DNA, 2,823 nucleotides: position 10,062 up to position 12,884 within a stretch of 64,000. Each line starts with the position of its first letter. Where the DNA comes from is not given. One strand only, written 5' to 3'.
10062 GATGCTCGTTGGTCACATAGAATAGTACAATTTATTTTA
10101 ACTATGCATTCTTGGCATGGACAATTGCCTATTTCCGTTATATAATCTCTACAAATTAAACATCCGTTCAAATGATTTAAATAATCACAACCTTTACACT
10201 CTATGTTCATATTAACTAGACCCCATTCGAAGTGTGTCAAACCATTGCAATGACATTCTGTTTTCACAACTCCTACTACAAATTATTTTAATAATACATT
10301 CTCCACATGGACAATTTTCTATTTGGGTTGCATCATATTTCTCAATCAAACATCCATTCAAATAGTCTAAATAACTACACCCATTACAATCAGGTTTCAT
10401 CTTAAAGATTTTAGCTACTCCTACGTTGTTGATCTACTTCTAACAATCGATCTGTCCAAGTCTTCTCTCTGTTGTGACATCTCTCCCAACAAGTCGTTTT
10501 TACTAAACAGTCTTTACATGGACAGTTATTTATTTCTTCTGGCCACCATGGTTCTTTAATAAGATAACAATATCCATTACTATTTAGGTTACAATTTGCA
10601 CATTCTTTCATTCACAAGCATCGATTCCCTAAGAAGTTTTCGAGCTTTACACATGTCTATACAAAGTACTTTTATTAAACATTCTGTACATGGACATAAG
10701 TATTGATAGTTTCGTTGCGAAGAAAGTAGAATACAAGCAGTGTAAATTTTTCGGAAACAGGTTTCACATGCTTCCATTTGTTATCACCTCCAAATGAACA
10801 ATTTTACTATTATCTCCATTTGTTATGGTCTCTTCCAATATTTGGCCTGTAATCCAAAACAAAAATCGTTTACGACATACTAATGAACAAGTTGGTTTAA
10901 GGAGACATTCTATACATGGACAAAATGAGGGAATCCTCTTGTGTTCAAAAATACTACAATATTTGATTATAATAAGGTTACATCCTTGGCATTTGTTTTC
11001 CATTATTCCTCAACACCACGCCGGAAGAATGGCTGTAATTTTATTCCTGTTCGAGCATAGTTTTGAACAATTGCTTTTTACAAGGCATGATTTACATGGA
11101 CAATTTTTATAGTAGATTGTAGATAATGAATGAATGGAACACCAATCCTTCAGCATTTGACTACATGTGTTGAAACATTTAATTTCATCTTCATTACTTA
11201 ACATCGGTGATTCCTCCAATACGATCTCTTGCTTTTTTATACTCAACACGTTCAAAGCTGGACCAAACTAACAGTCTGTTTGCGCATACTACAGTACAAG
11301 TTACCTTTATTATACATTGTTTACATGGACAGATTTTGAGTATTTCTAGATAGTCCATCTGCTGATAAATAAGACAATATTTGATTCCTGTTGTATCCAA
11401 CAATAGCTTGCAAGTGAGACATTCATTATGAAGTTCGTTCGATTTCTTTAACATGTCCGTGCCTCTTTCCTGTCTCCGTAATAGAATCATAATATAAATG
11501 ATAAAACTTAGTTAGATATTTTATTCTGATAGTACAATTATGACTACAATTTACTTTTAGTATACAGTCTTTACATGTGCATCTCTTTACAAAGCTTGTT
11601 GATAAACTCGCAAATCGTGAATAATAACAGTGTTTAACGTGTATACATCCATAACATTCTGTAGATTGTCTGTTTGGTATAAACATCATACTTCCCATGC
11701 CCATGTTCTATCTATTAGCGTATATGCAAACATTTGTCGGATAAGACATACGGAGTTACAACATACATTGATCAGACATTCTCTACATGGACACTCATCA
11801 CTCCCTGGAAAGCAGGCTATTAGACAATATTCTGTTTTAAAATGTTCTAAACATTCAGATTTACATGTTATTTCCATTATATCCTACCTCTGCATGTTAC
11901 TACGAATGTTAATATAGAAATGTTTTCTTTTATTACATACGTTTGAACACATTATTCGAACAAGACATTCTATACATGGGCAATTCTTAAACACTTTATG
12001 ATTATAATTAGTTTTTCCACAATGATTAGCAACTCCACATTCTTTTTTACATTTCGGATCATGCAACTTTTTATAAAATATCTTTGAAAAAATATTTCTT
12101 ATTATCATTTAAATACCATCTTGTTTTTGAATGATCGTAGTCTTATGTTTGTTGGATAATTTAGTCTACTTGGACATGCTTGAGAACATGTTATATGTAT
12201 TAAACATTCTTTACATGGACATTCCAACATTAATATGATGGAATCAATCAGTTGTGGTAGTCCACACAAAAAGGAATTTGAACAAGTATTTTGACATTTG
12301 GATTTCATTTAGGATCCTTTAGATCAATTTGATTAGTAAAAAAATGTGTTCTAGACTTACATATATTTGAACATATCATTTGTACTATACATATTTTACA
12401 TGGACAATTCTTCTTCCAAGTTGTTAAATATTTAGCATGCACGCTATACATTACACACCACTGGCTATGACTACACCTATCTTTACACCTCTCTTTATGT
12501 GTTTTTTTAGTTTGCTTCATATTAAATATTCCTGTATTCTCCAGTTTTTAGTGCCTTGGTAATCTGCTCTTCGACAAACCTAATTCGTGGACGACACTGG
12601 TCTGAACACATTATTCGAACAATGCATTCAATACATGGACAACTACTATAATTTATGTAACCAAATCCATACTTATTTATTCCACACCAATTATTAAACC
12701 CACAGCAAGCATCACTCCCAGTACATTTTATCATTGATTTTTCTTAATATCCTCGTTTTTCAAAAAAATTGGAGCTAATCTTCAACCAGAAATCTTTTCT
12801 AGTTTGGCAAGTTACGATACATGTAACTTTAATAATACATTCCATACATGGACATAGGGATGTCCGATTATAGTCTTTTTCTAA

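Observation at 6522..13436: Seven-kb tandem array of 25 paralogous ~60-aa cysteine-rich microprotein genes (CPCxxC[LI][VI]K[VI]xCx3C)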

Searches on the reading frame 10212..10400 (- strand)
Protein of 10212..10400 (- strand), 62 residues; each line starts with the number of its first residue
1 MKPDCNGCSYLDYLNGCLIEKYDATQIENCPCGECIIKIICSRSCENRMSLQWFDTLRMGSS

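Call 10: search_protein_families(library=pfam, proteins=[window:10212-10400:-], max_evalue=10)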
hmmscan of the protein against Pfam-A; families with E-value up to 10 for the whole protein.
window:10212-10400:- (62 aa): 0 families

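Call 12: search_protein_families(library=phrogs, proteins=[window:10212-10400:-], max_evalue=1)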
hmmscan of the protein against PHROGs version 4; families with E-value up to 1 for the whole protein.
window:10212-10400:- (62 aa): 0 families

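Call 18: find_homologous_proteins(query=A1, max_evalue=0.001)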
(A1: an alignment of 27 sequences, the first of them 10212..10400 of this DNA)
Query A1 (27 sequences) (62 aa, profile of the alignment): 6 proteins with E <= 0.001 among 73 candidates.
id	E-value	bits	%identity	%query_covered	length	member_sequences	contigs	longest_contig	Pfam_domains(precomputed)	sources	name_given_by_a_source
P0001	4.0e-12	63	100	100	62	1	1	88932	-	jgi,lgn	jgi:hypothetical protein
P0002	2.6e-9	54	26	76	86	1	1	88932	-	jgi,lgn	jgi:hypothetical protein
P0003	2.0e-7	48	33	73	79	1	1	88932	-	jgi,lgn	jgi:hypothetical protein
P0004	2.2e-7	48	48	37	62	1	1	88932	-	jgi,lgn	jgi:hypothetical protein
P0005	3.4e-6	44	32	60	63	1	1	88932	-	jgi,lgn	jgi:hypothetical protein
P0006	1.1e-4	40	37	31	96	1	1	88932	-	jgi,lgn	jgi:hypothetical protein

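Call 20: find_encoding_contigs(protein=P0001, flank=10000, max_places=6)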
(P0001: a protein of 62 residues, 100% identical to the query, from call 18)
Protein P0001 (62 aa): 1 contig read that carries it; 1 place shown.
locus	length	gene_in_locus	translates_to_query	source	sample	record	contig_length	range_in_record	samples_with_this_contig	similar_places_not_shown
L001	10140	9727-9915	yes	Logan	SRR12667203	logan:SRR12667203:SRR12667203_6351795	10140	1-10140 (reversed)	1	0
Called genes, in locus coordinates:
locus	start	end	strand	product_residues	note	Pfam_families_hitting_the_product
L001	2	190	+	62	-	?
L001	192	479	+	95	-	-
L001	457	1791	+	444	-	PF01145:Band_7 (weak)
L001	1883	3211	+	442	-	-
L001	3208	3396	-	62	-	-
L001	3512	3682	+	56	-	-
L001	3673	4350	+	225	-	-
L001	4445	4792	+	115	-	-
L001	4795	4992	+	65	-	-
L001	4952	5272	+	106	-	-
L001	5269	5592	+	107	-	-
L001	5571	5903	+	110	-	-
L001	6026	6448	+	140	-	-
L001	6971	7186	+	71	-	-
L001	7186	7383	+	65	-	-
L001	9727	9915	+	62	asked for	-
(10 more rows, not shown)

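Call 27: search_protein_representatives(alignment_id=A1)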
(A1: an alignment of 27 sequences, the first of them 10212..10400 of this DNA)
Query: 27 sequences, 67 profile positions. Proteins with E-value up to 0.001 (for the whole library): 2581; up to 1e-10: 17; up to 1e-30: 0. The best 150 are listed.
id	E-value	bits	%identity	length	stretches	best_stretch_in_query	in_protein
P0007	8.0e-18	80.1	-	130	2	5-60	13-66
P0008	1.8e-15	72.5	-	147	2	5-64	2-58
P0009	4.1e-14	68.2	-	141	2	5-52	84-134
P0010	1.2e-13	66.7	-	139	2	4-61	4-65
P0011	2.4e-13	65.8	-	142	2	8-54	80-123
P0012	3.9e-13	65.1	-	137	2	4-54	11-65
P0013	1.2e-12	63.5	-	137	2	1-54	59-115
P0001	1.3e-12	63.4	-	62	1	1-57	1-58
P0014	4.1e-12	61.8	-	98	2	1-58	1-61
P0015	4.5e-12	61.7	-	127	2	5-57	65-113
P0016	5.5e-12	61.4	-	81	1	1-60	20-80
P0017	9.1e-12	60.7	-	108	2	1-58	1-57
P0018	9.9e-12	60.6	-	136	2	3-57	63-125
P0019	2.8e-11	59.1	-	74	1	5-59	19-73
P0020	3.0e-11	59.0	-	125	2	1-57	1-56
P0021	6.1e-11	58.0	-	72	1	1-59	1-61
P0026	4.8e-10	55.2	-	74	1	1-60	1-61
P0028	7.9e-10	54.5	-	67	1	1-61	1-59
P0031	1.0e-09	54.1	-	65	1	5-60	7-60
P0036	1.5e-09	53.6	-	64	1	1-58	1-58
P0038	1.9e-09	53.2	-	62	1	1-54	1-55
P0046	4.9e-09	51.9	-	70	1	1-59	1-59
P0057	9.7e-09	51.0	-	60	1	4-57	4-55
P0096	3.3e-08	49.3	-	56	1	1-52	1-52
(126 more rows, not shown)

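Call 29: search_solved_structures(query=A1, max_evalue=10, show_alignments=3)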
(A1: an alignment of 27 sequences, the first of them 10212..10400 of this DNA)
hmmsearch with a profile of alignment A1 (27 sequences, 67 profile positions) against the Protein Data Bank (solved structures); distinct sequences matched with E-value up to 10: 0.
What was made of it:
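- The family profile finds no PDB chain at E <= 10, although I believe solved SPASM enzymes are in the PDB; I did not check this here (call 29).
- Tried and rejected: A PDB profile search gave 0 hits at E <= 10 (call 29).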

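Call 30: search_protein_families(library=ncbifam, proteins=[P0001, P0021, P0026, P0028, P0031, P0038, P0046, P0057, P0096, P0007], max_evalue=10)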
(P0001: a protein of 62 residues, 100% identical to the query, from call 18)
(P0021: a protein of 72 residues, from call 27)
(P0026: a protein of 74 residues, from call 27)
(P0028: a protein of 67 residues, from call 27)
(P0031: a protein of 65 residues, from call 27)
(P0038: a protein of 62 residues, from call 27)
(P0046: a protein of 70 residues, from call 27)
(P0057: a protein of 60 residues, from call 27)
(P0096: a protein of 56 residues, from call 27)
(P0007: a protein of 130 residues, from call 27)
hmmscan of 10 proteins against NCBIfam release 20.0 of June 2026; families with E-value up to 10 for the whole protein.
P0001 (62 aa): 0 families

P0021 (72 aa): 0 families

P0026 (74 aa): 1 family
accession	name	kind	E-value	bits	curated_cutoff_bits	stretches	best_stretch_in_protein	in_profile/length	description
NF052301.2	Rv2253_fam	equivalog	0.052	13.4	150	1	21-70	52-99/156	Rv2253 family sensor-like surface protein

P0028 (67 aa): 0 families

P0031 (65 aa): 0 families

P0038 (62 aa): 0 families

P0046 (70 aa): 0 families

P0057 (60 aa): 0 families

P0096 (56 aa): 1 family
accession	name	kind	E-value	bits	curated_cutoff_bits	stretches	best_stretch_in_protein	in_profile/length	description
TIGR04085.1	rSAM_more_4Fe4S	domain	1.2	9.6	27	1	26-49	56-79/93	SPASM domain-containing protein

P0007 (130 aa): 1 family
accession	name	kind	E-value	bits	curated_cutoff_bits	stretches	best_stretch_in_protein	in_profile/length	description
TIGR04085.1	rSAM_more_4Fe4S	domain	0.011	16.1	27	2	92-119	56-83/93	SPASM domain-containing protein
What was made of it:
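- On SPASM/Twitch domain (TIGR04085 / PF13186): 8 of 10 members give no hit (call 30).
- Closest known: SPASM/Twitch auxiliary Fe-S domain of radical-SAM enzymes. Same: The Cys spacing CX2CX5CX3C is identical, and there are weak sub-threshold profile hits (call 30).
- There are sub-threshold hits to TIGR04085 (SPASM) at model positions 56-83: E 0.011 for the two-domain protein P0007 and E 1.2 for P0096 (call 30).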

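Call 32: find_homologous_proteins(query=A2, max_evalue=0.001)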
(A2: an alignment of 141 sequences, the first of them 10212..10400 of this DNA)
Query A2 (141 sequences) (62 aa, profile of the alignment): 10 proteins with E <= 0.001 among 71 candidates.
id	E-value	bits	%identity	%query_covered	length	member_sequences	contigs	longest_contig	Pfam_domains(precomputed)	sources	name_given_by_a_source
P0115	9.1e-11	59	29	66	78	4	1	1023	-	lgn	-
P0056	2.0e-10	58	35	97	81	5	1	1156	-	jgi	jgi:hypothetical protein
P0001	5.2e-10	57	100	100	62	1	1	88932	-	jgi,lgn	jgi:hypothetical protein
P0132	7.9e-10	56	50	26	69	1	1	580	-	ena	-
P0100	2.6e-8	51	38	48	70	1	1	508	-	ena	-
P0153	3.8e-8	51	35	69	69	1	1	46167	-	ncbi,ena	-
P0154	2.3e-6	45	41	69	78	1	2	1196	-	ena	-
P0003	3.9e-6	44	33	73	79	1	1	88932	-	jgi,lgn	jgi:hypothetical protein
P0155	7.0e-5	40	32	85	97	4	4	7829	-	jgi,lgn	jgi:hypothetical protein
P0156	3.9e-4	38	36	76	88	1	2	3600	-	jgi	jgi:hypothetical protein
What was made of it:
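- Tried and rejected: The word-indexed homologue search was nearly blind to the family, returning 6 and 10 hits (calls 18, 32).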

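Call 34: find_encoding_contigs(protein=P0153, flank=10000, max_places=4)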
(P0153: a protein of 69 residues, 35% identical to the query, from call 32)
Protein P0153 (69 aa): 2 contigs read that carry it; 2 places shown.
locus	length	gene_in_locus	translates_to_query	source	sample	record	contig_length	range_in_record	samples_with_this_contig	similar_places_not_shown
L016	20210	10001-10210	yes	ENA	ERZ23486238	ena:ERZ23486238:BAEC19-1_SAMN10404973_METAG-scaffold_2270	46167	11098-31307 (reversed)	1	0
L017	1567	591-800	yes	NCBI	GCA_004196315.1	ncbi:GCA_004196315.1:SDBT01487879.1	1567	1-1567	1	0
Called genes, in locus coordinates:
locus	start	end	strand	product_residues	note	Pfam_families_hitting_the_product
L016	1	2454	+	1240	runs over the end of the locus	-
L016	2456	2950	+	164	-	-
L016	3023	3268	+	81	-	-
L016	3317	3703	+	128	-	-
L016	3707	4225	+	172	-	-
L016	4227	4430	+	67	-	-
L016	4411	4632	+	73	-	-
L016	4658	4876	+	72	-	-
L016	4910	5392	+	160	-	-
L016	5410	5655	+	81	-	-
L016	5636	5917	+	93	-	-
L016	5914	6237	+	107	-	-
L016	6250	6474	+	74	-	-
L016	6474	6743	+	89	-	-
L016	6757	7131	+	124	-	-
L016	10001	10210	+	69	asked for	-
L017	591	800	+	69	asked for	-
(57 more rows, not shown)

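Call 41: predict_structure(alignment_id=A3)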
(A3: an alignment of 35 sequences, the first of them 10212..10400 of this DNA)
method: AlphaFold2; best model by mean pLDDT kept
length: 62 residues; sequences in the alignment: 35
mean_pLDDT: 45.3   pTM: 0.22
mean pLDDT of the five models: 45.3, 43.5, 43.4, 43.4, 42.4
residues with pLDDT >= 90: 0; 70-90: 0; 50-70: 6; < 50: 56
segments of 3 or more residues with pLDDT < 50: 1-9, 12-23, 26-58
pLDDT, mean of each block of 10 residues (from residue 1): 43 47 48 44 43 46 46
secondary structure, 60 per line:
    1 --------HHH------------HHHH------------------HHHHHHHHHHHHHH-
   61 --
elements in order: H24-27 H46-59
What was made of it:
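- Tried and rejected: AlphaFold with 35 sequences was unusable (pLDDT 45, call 41).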

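Call 50: predict_structure(alignment_id=A2)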
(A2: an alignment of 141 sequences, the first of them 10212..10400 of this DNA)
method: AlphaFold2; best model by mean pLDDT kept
length: 62 residues; sequences in the alignment: 141
mean_pLDDT: 66.7   pTM: 0.40
mean pLDDT of the five models: 66.7, 65.9, 63.3, 61.8, 61.5
residues with pLDDT >= 90: 0; 70-90: 22; 50-70: 39; < 50: 1
segments of 3 or more residues with pLDDT < 50: none
pLDDT, mean of each block of 10 residues (from residue 1): 62 69 76 63 70 64 51
secondary structure, 60 per line:
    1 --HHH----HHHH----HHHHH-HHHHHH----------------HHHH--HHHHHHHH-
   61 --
elements in order: H10-13 H18-22 H24-29 H46-49 H52-59
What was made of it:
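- AlphaFold is only moderately confident: pLDDT 66.7 with 141 sequences and 45 with 35 sequences (calls 41, 50).
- Tried and rejected: With 141 sequences it reached pLDDT 66.7 (call 50).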

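Call 69: fold_search(model_id=the predicted structure, library=viral)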
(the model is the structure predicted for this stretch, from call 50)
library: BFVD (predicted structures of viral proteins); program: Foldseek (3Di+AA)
matches with E <= 10: 0; with E <= 0.001: 0
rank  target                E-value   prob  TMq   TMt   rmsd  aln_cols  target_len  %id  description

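Call 70: search_protein_families(library=pfam, alignment_id=A2, max_evalue=1)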
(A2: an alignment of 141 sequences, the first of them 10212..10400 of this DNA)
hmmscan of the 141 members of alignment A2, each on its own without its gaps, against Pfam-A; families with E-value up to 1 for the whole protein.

A. member 1, window:10212-10400:- (62 aa): 0 families

B. families by the number of members that match (of 141 scanned): 24 families
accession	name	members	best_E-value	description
PF16414.11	NPC1_N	2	0.0018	Niemann-Pick C1 N terminus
PF02649.19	GCHY-1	2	0.14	Type I GTP cyclohydrolase folE2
PF00802.24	Glycoprotein_G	2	0.27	Pneumovirus attachment glycoprotein G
PF11077.13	DUF2616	1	0.0018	Protein of unknown function (DUF2616)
PF02591.20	Zn_ribbon_9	1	0.0057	C4-type zinc ribbon domain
PF08295.17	Sin3_corepress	1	0.0061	Sin3 family co-repressor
PF00489.22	IL6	1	0.013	Interleukin-6/G-CSF/MGF family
PF08167.18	RIX1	1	0.028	rRNA processing/ribosome biogenesis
PF04845.19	PurA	1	0.037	PurA ssDNA and RNA-binding protein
PF19006.5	DUF5735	1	0.07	Family of unknown function (DUF5735)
PF25604.1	DUF7938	1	0.072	Phage family of unknown function (DUF7938)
PF04783.17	DUF630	1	0.08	Protein of unknown function (DUF630)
PF18447.7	FN3_7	1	0.097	Fibronectin type III domain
PF23283.1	D8C_UMOD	1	0.13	Uromodulin-like, D8C domain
PF00611.28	FCH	1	0.13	Fes/CIP4, and EFC/F-BAR homology domain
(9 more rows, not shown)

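Call 73: list_cluster_members(proteins=[P0153, P0021, P0026, P0028, P0031, P0036, P0038, P0007, P0008, P0057])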
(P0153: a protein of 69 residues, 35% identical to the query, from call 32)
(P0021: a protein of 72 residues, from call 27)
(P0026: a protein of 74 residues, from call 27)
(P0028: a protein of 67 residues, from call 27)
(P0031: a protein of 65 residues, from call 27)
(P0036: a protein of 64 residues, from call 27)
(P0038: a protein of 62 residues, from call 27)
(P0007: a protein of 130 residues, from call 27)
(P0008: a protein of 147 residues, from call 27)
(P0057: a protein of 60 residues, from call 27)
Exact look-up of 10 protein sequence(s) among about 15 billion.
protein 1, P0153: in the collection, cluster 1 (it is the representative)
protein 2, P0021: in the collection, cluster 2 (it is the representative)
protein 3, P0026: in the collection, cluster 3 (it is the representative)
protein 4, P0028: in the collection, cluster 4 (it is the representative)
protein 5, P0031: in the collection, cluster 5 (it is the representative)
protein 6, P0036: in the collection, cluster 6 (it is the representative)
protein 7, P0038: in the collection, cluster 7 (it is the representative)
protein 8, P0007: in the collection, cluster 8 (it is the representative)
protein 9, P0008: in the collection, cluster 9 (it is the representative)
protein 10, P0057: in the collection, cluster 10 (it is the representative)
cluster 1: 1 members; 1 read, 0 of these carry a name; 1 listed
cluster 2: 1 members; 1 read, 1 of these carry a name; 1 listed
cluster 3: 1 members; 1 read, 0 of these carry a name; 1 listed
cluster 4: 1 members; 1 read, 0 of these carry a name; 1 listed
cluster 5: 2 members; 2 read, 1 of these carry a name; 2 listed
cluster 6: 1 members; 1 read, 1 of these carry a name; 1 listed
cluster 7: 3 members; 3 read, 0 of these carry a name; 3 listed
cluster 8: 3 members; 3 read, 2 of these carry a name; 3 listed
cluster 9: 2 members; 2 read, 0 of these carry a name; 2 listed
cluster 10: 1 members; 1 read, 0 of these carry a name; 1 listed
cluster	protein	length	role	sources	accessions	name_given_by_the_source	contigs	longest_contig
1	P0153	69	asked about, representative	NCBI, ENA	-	-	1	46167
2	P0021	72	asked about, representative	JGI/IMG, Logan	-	hypothetical protein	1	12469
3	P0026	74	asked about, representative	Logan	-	-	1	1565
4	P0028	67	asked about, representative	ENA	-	-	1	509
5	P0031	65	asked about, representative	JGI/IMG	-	hypothetical protein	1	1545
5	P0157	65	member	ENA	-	-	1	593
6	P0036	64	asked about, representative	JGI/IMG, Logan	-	hypothetical protein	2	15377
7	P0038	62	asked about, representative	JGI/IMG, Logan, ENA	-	-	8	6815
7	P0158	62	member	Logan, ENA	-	-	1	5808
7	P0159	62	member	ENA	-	-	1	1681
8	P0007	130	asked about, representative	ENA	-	-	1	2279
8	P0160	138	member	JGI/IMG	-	hypothetical protein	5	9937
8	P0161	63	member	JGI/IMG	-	hypothetical protein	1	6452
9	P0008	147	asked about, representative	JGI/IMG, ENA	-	-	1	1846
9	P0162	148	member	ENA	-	-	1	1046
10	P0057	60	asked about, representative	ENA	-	-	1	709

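Call 95: fold_search(model_id=the predicted structure, library=pdb)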
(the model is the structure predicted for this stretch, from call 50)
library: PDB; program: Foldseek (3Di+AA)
matches with E <= 10: 1; with E <= 0.001: 0
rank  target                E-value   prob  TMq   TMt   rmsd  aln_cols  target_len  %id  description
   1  5njd_J                8.1e+00  0.01  0.22  0.14  11.0        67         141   19  Structure of Interleukin 23 in complex with Briakinumab FAb (released 2018-01-03)

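Call 110: find_encoding_contigs(protein=P0021, flank=10000, max_places=2)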
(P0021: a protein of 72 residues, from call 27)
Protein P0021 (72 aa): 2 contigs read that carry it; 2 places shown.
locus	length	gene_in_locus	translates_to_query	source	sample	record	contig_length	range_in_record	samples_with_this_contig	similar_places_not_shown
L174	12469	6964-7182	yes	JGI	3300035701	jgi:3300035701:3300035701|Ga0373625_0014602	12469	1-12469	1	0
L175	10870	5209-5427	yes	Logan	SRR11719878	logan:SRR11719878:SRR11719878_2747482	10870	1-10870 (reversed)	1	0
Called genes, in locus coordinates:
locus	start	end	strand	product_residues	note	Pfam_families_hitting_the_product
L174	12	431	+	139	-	-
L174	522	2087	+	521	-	-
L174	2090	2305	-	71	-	-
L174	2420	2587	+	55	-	-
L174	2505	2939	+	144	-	-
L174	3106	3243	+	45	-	-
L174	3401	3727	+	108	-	-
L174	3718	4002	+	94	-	-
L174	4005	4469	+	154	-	PF08719:NADAR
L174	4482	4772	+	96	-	-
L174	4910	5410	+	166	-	-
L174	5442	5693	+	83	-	-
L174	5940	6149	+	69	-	-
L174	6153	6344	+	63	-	-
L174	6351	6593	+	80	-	-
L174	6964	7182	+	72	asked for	-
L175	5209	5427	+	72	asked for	-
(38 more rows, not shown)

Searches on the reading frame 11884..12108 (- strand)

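Call 10: search_protein_families(library=pfam, proteins=[window:11884-12108:-], max_evalue=10)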
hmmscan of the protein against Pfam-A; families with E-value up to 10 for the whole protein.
window:11884-12108:- (74 aa): 1 family
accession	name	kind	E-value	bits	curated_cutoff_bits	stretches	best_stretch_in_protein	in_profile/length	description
PF24451.1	DUF7567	-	2.1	8.7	27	1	29-61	21-53/131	Family of unknown function (DUF7567)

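Call 12: search_protein_families(library=phrogs, proteins=[window:11884-12108:-], max_evalue=1)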
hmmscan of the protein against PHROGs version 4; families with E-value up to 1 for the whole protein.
window:11884-12108:- (74 aa): 1 family
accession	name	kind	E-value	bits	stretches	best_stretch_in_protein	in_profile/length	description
phrog_20465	-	unknown function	0.14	13.6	1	27-60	25-58/71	-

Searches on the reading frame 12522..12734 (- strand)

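Call 10: search_protein_families(library=pfam, proteins=[window:12522-12734:-], max_evalue=10)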
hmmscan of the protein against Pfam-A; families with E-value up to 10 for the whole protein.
window:12522-12734:- (70 aa): 0 families

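Call 12: search_protein_families(library=phrogs, proteins=[window:12522-12734:-], max_evalue=1)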
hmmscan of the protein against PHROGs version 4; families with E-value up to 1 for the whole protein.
window:12522-12734:- (70 aa): 1 family
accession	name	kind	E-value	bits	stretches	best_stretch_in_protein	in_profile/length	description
phrog_34694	-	unknown function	0.45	10.3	1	8-64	329-384/441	-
